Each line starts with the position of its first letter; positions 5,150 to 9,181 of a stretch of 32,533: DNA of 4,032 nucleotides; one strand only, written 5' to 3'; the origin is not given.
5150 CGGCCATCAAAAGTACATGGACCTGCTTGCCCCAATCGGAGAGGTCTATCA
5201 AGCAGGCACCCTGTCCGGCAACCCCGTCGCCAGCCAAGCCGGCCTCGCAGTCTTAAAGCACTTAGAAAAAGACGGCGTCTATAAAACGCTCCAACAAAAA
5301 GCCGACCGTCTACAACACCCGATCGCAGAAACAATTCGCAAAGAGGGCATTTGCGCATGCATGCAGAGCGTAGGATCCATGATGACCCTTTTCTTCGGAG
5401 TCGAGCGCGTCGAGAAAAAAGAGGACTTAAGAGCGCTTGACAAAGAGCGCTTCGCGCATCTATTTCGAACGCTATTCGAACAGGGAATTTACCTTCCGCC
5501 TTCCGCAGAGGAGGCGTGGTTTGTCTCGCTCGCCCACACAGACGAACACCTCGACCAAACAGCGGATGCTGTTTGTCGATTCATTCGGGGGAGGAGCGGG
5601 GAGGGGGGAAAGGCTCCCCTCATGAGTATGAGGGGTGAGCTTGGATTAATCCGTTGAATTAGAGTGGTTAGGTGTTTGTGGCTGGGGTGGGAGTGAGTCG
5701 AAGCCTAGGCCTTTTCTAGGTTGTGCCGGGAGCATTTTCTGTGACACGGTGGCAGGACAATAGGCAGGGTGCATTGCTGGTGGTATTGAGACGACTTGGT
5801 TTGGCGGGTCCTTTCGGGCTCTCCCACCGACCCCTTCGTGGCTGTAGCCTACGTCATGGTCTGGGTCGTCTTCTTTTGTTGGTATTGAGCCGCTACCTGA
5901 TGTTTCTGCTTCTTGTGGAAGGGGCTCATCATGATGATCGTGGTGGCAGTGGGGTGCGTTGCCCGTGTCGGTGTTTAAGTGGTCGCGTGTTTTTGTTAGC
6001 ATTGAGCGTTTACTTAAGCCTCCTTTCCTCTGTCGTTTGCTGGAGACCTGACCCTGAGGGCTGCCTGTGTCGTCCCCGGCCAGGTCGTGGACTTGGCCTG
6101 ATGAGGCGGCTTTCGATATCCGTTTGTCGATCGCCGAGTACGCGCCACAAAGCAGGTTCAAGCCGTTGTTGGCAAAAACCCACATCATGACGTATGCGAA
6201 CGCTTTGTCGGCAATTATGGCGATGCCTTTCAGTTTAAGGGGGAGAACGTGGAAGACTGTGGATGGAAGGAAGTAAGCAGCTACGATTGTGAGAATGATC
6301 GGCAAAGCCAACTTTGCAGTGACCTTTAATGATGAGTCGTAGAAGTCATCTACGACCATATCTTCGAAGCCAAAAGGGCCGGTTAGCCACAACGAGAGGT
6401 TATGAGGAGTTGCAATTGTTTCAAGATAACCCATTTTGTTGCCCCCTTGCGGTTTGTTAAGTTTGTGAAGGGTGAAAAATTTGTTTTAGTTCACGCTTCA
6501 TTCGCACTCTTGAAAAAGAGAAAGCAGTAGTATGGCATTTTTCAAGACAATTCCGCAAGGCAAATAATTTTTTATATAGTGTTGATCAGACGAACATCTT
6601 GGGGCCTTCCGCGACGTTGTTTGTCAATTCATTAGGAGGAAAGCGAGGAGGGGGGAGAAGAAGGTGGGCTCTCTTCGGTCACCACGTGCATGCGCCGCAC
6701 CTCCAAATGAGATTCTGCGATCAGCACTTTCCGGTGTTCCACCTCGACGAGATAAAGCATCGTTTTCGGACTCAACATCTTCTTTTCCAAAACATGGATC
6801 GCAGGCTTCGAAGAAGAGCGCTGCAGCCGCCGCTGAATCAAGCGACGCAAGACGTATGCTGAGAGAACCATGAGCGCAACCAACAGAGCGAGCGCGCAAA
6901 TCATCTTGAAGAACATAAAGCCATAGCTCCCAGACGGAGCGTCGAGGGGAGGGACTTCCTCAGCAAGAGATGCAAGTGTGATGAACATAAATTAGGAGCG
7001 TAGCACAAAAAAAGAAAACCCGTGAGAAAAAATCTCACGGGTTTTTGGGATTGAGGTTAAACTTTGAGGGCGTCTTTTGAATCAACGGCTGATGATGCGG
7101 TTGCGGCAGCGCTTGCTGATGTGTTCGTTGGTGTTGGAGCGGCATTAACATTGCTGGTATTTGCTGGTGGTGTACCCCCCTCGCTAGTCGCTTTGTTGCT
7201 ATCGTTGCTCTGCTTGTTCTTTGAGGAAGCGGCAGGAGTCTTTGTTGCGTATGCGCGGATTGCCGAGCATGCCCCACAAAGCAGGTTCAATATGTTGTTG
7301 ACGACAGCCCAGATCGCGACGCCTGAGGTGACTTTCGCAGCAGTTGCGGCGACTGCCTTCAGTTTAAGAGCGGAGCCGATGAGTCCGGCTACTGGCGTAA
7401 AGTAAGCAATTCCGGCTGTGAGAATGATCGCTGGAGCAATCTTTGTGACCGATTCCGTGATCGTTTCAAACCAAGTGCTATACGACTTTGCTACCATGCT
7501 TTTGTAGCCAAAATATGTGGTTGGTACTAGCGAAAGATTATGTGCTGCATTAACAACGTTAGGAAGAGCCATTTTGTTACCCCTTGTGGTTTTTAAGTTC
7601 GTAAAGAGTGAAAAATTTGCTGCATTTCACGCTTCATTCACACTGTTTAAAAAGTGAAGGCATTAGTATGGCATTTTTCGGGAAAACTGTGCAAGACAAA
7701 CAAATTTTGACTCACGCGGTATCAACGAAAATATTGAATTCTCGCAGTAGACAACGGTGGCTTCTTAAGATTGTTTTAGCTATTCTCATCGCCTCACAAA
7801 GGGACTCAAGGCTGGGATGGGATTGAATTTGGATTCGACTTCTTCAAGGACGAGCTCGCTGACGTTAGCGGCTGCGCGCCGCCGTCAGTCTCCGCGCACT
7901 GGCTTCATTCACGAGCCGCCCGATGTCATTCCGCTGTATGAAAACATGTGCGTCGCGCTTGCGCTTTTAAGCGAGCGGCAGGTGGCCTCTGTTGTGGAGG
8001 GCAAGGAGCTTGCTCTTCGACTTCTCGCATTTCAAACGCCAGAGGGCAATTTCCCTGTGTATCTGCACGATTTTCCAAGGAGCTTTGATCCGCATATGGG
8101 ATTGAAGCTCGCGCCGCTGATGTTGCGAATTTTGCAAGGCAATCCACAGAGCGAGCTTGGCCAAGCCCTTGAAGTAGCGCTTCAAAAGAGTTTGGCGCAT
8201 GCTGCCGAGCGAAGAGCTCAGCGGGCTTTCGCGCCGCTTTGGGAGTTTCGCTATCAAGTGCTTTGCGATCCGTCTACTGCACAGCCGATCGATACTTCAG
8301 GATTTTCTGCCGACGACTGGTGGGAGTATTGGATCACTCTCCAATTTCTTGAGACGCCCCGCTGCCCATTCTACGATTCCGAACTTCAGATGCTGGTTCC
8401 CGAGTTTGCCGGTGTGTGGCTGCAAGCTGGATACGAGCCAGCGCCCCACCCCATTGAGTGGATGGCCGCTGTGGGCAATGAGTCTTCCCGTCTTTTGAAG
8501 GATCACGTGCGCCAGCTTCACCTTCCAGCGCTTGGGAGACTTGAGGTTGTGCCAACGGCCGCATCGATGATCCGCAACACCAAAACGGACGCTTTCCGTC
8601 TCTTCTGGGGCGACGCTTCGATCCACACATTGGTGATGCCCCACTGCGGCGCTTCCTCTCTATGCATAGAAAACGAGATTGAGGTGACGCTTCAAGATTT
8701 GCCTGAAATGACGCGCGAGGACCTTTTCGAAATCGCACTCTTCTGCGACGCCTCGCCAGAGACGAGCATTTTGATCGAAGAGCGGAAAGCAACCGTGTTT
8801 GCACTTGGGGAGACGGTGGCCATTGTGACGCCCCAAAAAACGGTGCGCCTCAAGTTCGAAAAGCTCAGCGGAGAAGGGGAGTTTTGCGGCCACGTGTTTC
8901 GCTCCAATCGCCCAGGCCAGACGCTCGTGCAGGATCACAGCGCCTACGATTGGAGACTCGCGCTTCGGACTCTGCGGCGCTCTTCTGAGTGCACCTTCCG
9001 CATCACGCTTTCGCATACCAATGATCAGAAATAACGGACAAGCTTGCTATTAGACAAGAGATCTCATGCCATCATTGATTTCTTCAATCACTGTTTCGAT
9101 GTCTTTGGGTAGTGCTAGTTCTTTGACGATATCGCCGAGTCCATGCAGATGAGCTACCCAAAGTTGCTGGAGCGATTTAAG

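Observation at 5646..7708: Tandem Inc-like paralogs whose noncoding upstream leaders are better conserved than their coding sequences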

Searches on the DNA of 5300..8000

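Call 33: search_rna_families(source=window, start=5300, end=8000, threshold=evalue, max_evalue=10)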
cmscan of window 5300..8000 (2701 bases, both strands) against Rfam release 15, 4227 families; matches with E-value up to 10: 2.
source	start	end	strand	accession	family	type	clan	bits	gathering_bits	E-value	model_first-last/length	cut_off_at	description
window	6504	6571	+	RF02371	PyrG_leader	Cis-reg; leader;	-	21.9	65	8.8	1-78/78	no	PyrG leader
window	5880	5933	+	RF01200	SNORD125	Gene; snRNA; snoRNA; CD-box;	CL00067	17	56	9.2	1-97/97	no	Small nucleolar RNA SNORD125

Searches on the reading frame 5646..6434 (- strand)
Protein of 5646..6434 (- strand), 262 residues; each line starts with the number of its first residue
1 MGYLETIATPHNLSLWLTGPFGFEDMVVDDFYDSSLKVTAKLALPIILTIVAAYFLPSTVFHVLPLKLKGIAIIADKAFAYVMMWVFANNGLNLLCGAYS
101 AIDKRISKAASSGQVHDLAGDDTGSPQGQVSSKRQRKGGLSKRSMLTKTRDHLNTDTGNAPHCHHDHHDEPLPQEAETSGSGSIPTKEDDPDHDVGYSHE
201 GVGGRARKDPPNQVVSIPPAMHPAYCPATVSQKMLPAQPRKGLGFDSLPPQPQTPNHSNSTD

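Call 5: search_protein_families(library=pfam, proteins=[window:5646-6434:-], max_evalue=0.1)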
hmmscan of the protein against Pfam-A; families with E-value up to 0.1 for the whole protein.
window:5646-6434:- (262 aa): 0 families

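Call 81: search_protein_families(library=ncbifam, proteins=[window:5646-6434:-], max_evalue=0.01)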
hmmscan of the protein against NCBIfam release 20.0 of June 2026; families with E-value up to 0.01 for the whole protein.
window:5646-6434:- (262 aa): 0 families

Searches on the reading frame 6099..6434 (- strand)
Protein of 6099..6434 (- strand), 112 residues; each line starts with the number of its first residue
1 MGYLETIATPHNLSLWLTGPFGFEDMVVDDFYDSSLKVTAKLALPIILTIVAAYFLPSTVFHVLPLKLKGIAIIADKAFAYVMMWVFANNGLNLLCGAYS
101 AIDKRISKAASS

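Call 9: find_homologous_proteins(query=A2, max_evalue=0.01)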
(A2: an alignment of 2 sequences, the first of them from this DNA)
Query A2 (2 sequences) (112 aa, profile of the alignment): 1 proteins with E <= 0.01 among 76 candidates.
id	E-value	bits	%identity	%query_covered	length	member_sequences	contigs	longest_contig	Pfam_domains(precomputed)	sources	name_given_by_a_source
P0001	2.1e-58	214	43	91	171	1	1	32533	-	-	-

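Call 27: search_protein_representatives(alignment_id=A2)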
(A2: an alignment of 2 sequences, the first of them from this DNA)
Query: 2 sequences, 117 profile positions. Proteins with E-value up to 0.001 (for the whole library): 5; up to 1e-10: 3; up to 1e-30: 2. The best 5 are listed.
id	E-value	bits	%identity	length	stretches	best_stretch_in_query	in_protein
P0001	6.5e-59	213.7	-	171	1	1-117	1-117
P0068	9.4e-57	206.7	-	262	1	1-117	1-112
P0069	6.4e-11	58.9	-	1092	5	52-111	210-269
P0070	7.4e-09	52.3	-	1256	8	54-99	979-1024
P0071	2.7e-05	40.8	-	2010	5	7-47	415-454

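Call 64: predict_structure(alignment_id=A2)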
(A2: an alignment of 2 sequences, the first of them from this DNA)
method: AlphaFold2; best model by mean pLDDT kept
length: 112 residues; sequences in the alignment: 2
mean_pLDDT: 44.3   pTM: 0.24
mean pLDDT of the five models: 44.3, 43.7, 41.5, 40.9, 40.6
residues with pLDDT >= 90: 0; 70-90: 0; 50-70: 39; < 50: 73
segments of 3 or more residues with pLDDT < 50: 1-45, 50-67
pLDDT, mean of each block of 10 residues (from residue 1): 30 32 35 42 48 46 46 53 53 51 51 48
secondary structure, 60 per line:
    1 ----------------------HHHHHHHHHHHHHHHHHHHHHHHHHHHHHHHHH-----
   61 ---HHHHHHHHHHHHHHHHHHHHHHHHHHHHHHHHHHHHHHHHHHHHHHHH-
elements in order: H23-55 H64-111

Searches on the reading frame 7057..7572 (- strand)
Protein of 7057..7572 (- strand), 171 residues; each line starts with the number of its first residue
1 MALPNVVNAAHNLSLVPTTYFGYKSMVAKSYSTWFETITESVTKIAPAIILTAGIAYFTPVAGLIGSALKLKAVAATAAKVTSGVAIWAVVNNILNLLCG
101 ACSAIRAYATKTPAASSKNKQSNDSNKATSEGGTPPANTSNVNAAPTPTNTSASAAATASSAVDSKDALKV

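Call 5: search_protein_families(library=pfam, proteins=[window:7057-7572:-], max_evalue=0.1)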
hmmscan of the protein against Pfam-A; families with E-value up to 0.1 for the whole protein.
window:7057-7572:- (171 aa): 1 family
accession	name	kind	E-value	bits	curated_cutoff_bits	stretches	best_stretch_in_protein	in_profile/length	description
PF18139.7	LSDAT_euk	-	0.018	14.9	25.7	1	45-123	61-134/266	SLOG in TRPM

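Call 81: search_protein_families(library=ncbifam, proteins=[window:7057-7572:-], max_evalue=0.01)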
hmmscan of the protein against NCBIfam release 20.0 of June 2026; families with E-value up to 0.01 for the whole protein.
window:7057-7572:- (171 aa): 0 families

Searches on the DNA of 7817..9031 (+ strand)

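Call 51: build_rna_model(alignment_id=A6, structure=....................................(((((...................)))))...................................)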
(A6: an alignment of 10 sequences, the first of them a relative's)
Model R1 built from alignment A6 (10 sequences, 100 columns); structure: as given.
model positions 91; base pairs 5; branch points 0; effective number of sequences 2.88; information 0.627 bits per position. Calibrated on 0.2 Mb of random sequence (short: E-values are rough).
structure used (alignment columns):
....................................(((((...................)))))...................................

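Call 52: search_with_rna_model(model_id=R1, sources=[window, L001, L005, L006, L008, L009, L024, L029, L040, L011, L016, L018, L019, L020, L021, L025, L026, L027, L028, L030, L031, L032, L033, L034], max_evalue=10, show_alignments=6)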
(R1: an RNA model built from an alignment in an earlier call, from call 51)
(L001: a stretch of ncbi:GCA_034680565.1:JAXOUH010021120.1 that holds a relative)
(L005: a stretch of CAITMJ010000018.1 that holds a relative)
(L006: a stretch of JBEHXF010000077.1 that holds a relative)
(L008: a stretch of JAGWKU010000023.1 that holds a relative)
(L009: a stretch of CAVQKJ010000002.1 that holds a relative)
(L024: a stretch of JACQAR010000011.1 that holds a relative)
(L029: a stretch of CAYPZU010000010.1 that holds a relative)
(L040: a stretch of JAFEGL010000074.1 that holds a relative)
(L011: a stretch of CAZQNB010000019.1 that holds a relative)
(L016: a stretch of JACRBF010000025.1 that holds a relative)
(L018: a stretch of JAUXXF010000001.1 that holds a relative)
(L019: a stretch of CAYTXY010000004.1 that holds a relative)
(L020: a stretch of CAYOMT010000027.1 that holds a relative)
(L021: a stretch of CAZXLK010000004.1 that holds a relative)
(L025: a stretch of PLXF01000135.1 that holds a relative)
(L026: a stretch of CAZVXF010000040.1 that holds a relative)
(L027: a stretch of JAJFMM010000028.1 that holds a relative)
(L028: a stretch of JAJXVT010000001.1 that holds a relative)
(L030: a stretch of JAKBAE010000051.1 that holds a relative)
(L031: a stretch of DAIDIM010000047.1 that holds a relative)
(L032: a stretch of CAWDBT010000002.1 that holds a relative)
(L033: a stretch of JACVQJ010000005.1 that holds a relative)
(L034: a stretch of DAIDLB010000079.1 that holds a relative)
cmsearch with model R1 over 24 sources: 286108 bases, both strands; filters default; matches with E-value up to 10: 11.
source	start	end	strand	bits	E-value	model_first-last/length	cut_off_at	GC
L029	2908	3020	-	47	1.2e-06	1-91/91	no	0.39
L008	4980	5061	-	25.1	0.023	1-91/91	no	0.33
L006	2990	3111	-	24.9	0.025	1-91/91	no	0.42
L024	3494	3603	-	19.5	0.29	1-91/91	no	0.43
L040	4989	5026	-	17.4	0.75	1-91/91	no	0.24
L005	5781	5891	-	17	0.88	1-91/91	no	0.32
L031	3301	3375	+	13.9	3.6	1-91/91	no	0.33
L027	7279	7347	-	13.2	4.9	1-91/91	no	0.26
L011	10244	10342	+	12.8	5.9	1-91/91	no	0.39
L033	6289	6358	+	11.9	8.7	1-91/91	no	0.46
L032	3353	3404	+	11.7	9.8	1-91/91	no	0.29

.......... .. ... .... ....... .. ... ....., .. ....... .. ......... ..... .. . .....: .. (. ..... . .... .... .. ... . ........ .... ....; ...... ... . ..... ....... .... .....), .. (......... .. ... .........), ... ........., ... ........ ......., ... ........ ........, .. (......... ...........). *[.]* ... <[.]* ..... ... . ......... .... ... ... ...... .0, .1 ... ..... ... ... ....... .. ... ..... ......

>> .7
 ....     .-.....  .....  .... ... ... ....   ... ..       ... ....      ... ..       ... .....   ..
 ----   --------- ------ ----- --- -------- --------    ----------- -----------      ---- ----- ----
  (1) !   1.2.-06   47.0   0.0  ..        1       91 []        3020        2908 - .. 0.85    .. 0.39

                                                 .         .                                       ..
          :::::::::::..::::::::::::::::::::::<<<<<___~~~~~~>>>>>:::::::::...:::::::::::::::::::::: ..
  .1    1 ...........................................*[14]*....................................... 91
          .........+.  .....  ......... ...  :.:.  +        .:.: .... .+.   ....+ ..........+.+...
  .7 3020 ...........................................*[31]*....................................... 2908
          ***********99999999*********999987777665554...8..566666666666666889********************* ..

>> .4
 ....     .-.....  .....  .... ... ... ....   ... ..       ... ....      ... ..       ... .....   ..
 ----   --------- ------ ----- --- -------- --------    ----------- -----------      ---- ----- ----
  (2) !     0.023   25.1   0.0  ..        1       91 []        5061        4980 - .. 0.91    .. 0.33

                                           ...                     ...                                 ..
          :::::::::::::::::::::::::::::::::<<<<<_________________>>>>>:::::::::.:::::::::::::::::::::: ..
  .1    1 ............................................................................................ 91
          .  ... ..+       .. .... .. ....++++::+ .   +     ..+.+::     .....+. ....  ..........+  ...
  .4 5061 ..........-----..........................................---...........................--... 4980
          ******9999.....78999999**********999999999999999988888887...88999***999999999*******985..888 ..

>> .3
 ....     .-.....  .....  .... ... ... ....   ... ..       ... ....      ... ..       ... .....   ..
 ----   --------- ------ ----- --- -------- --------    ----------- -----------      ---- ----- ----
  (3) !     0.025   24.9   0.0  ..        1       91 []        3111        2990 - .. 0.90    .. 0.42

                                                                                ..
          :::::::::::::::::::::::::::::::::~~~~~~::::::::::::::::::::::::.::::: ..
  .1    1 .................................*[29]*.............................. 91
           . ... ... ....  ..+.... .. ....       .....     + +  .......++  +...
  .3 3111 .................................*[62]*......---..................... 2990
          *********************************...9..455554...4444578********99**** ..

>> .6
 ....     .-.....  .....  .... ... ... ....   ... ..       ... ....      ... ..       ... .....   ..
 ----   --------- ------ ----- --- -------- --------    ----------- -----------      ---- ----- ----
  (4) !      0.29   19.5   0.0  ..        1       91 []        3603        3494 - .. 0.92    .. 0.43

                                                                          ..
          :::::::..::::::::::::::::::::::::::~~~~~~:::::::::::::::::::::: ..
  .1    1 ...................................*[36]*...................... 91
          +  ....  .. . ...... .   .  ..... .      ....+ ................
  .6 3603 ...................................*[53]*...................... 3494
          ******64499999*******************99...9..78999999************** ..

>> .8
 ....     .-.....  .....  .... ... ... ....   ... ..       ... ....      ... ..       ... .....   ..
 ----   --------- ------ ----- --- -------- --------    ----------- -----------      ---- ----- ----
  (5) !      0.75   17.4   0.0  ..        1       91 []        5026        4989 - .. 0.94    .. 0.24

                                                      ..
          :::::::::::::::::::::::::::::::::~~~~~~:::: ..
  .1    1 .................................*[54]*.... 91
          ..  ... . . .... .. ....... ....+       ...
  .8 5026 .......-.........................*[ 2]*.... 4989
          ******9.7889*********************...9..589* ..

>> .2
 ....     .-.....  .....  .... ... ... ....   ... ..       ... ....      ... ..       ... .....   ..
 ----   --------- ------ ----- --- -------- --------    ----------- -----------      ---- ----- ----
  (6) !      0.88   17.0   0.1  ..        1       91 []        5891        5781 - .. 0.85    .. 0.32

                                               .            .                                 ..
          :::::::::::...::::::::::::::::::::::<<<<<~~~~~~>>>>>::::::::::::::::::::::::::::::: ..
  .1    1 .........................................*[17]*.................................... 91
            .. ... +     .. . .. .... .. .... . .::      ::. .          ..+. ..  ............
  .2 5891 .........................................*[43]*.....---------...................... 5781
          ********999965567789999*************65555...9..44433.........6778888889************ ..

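Call 67: search_with_rna_model(model_id=R1, sources=[L010, L012, L125, L022, L017, L145, L014, L013, L023, L108, L029, L008, L006, L024, L005, L040], max_evalue=1, make_alignment=true)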
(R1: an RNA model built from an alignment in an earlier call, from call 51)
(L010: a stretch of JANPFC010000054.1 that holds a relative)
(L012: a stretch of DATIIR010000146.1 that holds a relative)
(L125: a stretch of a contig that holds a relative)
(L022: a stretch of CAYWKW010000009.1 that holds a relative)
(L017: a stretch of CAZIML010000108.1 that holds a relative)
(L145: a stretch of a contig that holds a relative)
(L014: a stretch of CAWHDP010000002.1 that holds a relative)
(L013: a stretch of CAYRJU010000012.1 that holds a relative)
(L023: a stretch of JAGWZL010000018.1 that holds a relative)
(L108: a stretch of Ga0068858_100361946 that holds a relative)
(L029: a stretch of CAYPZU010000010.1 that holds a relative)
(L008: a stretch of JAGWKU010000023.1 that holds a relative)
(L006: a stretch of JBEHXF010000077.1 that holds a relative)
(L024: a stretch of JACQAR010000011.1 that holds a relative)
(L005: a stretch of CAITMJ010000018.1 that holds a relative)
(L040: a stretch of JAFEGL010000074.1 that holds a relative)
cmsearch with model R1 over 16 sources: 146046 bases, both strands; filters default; matches with E-value up to 1: 18.
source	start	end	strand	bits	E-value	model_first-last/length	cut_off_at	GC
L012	4944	5035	-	95.5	2.1e-16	1-91/91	no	0.37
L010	4922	5010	-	93.7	4.7e-16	1-91/91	no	0.42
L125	699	790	+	87.7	6.9e-15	1-91/91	no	0.39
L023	4976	5069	-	87.7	7e-15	1-91/91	no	0.41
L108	1230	1319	-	82.8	6.2e-14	1-91/91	no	0.43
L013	4963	5055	-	78.2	5e-13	1-91/91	no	0.42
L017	1827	1902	-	74.1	3.1e-12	1-91/91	no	0.41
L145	519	598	-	72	7.9e-12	1-91/91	no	0.41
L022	4972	5044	-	71.9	8.4e-12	1-91/91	no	0.49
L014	4921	5005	-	63.2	4.3e-10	1-91/91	no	0.44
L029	2908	3020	-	47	6.2e-07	1-91/91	no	0.39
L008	4980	5061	-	25.1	0.012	1-91/91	no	0.33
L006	2990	3111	-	24.9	0.013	1-91/91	no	0.42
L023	8345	8437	-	19.7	0.13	1-91/91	no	0.42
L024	3494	3603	-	19.5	0.15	1-91/91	no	0.43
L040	4989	5026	-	17.4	0.38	1-91/91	no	0.24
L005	5781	5891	-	17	0.45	1-91/91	no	0.32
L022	9611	9678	-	15.7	0.82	1-91/91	no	0.34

Alignment A8: 18 matches aligned to the model, 169 columns, each read 5' to 3' on its own strand. Consensus structure (alignment columns), stored with it:
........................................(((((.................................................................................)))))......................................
